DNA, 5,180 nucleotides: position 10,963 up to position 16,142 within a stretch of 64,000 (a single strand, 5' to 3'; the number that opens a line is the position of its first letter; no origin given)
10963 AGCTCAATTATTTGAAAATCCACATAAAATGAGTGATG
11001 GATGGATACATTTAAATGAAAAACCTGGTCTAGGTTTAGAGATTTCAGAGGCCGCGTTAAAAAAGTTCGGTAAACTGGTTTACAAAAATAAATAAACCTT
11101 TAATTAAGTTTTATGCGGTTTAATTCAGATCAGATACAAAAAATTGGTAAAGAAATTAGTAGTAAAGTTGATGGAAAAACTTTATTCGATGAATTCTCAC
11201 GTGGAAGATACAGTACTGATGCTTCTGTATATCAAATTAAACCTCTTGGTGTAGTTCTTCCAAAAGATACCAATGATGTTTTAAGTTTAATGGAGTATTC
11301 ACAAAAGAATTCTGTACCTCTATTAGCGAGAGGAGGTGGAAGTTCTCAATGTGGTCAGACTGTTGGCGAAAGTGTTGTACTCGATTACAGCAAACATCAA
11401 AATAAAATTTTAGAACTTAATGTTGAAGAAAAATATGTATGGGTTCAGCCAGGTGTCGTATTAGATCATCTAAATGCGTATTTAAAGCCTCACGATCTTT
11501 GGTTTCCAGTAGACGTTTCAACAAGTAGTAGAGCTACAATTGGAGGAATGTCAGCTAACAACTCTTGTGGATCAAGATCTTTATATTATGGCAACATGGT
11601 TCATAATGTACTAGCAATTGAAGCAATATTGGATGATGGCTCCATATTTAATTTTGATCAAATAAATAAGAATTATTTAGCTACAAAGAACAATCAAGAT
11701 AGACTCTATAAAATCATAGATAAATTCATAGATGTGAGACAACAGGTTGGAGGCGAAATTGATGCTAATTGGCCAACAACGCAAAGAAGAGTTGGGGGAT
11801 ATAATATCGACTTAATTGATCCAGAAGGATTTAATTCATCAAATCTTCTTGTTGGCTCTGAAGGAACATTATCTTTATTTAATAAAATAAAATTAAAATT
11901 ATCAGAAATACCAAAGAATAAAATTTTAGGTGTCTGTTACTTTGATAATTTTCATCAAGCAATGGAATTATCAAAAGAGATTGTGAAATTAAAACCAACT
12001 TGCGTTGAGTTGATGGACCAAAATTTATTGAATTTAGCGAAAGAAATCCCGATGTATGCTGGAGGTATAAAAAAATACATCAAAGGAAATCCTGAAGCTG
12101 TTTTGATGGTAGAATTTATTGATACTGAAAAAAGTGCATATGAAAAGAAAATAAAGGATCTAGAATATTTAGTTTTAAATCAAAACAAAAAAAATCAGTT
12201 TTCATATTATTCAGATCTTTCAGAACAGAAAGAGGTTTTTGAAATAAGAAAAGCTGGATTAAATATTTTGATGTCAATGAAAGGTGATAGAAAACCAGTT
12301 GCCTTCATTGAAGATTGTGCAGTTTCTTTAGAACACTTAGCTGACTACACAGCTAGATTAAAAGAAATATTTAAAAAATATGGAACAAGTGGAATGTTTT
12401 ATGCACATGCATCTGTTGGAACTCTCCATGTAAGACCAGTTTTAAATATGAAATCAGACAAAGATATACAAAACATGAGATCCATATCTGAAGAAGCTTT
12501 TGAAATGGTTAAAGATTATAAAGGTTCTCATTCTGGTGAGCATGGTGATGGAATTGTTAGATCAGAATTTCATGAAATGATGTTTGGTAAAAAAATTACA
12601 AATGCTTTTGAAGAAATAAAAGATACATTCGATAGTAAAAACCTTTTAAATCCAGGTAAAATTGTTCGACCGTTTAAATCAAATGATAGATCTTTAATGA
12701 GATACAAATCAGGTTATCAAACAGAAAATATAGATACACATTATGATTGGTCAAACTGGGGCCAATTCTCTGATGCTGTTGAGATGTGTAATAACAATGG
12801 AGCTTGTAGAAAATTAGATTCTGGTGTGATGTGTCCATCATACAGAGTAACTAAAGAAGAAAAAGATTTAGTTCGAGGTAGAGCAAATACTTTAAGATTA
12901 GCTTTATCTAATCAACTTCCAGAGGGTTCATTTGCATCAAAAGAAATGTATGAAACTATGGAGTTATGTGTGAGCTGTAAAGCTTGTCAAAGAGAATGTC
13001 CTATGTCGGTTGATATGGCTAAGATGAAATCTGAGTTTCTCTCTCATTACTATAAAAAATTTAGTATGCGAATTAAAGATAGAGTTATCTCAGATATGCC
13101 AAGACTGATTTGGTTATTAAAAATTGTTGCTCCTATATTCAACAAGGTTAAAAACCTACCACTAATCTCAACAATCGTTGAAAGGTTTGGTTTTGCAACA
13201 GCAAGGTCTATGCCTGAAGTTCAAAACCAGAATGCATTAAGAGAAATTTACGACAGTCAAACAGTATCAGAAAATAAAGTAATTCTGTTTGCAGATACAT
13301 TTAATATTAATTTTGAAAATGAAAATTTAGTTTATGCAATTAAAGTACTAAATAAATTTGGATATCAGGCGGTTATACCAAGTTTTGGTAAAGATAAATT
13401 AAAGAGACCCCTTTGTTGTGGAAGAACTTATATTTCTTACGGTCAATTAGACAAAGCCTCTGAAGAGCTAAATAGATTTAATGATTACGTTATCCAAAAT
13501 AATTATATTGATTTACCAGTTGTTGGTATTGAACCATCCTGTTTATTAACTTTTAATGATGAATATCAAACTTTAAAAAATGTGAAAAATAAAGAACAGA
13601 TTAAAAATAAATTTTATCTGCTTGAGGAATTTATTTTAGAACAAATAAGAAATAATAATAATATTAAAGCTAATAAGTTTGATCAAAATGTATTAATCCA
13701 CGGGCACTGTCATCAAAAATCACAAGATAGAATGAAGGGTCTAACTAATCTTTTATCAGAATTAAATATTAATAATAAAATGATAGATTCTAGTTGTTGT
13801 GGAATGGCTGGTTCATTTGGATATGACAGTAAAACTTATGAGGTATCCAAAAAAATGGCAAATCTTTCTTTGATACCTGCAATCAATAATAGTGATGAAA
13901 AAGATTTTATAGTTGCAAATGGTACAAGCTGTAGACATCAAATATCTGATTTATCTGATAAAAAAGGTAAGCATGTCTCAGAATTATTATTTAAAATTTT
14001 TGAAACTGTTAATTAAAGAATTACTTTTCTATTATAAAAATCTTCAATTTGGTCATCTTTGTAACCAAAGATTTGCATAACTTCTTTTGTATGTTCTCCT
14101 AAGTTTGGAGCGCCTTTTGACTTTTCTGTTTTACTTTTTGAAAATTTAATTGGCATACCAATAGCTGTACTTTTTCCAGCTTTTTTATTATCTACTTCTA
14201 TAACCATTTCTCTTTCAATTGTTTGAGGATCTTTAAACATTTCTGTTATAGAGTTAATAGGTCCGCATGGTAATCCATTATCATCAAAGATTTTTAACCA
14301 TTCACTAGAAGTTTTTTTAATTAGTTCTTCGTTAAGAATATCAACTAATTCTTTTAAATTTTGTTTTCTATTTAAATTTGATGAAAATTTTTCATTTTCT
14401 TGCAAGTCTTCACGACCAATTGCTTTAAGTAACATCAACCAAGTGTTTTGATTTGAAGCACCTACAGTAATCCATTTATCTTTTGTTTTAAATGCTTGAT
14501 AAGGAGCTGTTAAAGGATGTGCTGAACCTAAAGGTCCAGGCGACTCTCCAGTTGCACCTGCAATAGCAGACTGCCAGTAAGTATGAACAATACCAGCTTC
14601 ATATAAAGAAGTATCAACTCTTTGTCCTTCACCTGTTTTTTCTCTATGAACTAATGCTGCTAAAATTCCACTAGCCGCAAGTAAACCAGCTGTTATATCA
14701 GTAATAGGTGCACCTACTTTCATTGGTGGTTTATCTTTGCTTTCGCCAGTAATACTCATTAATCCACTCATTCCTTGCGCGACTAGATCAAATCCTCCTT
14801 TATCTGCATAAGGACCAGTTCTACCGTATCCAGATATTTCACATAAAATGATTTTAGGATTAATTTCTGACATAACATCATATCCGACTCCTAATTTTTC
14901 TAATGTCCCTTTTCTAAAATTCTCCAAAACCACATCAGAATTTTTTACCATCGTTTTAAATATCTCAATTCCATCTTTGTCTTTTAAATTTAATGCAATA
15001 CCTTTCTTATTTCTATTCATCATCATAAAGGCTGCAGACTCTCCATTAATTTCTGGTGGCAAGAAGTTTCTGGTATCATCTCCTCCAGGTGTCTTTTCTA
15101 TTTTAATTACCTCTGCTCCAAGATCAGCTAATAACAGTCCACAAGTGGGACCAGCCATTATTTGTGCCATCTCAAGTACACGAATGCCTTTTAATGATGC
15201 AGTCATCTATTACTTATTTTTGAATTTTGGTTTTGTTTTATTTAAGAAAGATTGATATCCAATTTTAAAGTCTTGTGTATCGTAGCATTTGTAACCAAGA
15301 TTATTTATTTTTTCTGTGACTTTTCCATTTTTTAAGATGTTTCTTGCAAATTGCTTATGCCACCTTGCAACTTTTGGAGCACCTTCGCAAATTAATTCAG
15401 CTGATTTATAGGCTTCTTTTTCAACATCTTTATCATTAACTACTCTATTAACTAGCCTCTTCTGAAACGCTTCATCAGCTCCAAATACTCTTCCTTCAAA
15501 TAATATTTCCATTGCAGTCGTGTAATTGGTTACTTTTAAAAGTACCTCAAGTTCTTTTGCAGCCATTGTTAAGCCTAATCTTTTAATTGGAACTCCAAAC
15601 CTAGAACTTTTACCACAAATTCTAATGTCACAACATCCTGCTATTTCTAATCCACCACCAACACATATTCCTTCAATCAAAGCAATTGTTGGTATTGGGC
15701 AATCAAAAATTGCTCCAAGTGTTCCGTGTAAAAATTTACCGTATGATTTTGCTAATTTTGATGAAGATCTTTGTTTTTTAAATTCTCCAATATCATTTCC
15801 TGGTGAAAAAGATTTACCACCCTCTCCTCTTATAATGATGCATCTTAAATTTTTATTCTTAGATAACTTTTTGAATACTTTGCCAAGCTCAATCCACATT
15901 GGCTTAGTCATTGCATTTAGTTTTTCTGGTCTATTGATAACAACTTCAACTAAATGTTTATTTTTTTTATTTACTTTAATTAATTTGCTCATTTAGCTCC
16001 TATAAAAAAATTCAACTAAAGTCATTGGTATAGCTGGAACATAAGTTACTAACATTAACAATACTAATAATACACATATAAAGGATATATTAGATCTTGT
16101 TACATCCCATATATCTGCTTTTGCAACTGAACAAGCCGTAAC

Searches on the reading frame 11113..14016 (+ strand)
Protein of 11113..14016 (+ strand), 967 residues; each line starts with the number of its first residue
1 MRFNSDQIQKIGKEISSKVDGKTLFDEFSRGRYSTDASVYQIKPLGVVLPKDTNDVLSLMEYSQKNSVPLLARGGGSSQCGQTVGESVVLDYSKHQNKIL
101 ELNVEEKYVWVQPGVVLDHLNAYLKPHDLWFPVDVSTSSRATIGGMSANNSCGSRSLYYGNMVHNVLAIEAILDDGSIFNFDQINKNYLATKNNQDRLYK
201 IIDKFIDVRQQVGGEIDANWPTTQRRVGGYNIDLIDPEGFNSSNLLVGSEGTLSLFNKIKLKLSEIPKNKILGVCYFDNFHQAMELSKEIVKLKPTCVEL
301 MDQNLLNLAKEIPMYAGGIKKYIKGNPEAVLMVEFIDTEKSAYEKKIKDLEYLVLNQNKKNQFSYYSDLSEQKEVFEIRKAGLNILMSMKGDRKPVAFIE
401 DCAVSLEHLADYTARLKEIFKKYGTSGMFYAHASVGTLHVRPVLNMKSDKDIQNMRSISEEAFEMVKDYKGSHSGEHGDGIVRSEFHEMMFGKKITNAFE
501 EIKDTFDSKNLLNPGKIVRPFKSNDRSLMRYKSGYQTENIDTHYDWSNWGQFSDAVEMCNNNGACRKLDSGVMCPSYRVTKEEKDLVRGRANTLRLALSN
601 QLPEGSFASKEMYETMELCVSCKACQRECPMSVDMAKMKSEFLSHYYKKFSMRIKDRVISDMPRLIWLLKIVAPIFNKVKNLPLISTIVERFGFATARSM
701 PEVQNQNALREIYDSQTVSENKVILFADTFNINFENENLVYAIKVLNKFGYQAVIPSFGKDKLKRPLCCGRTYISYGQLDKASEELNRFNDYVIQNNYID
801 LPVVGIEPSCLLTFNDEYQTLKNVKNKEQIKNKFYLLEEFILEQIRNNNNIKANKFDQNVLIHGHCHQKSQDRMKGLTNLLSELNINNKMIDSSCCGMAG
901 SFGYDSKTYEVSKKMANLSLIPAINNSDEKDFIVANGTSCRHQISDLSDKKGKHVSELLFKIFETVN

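Call 23: search_protein_families(library=pfam, proteins=[window:11113-14016:+], max_evalue=0.001)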
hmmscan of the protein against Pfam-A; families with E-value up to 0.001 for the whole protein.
window:11113-14016:+ (967 aa): 6 families
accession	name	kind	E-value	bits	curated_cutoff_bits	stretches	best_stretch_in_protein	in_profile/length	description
PF02913.24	FAD-oxidase_C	-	7.9e-46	157.2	21.2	1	266-517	1-248/248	FAD linked oxidases, C-terminal domain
PF01565.28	FAD_binding_4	-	1.2e-36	125.9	26.4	1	44-180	1-137/139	FAD binding domain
PF13183.11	Fer4_8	-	2e-09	38.3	27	1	556-633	2-68/68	4Fe-4S dicluster domain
PF13534.11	Fer4_17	-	6e-07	30.4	22.2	1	559-634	2-61/61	4Fe-4S dicluster domain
PF02754.22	CCG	-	8.6e-06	26.2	20.6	0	862-944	3-84/85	Cysteine-rich domain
PF13237.11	Fer4_10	-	0.00069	19.9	25.5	0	613-635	3-22/53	4Fe-4S dicluster domain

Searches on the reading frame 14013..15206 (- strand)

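Call 23: search_protein_families(library=pfam, proteins=[window:14013-15206:-], max_evalue=0.001)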
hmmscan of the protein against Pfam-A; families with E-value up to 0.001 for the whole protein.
window:14013-15206:- (397 aa): 1 family
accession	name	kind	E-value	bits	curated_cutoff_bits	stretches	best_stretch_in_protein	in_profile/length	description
PF02515.22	CoA_transf_3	-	2.6e-130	435.2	23.3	1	5-373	1-366/366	CoA-transferase family III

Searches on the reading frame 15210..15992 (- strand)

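Call 23: search_protein_families(library=pfam, proteins=[window:15210-15992:-], max_evalue=0.001)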
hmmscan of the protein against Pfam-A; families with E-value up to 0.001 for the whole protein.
window:15210-15992:- (260 aa): 2 families
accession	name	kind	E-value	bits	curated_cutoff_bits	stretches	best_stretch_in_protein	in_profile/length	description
PF00378.25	ECH_1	-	2e-45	155.5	27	1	11-259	3-250/251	Enoyl-CoA hydratase/isomerase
PF16113.10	ECH_2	-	5.9e-23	82.3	27.2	1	17-199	4-186/335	Enoyl-CoA hydratase/isomerase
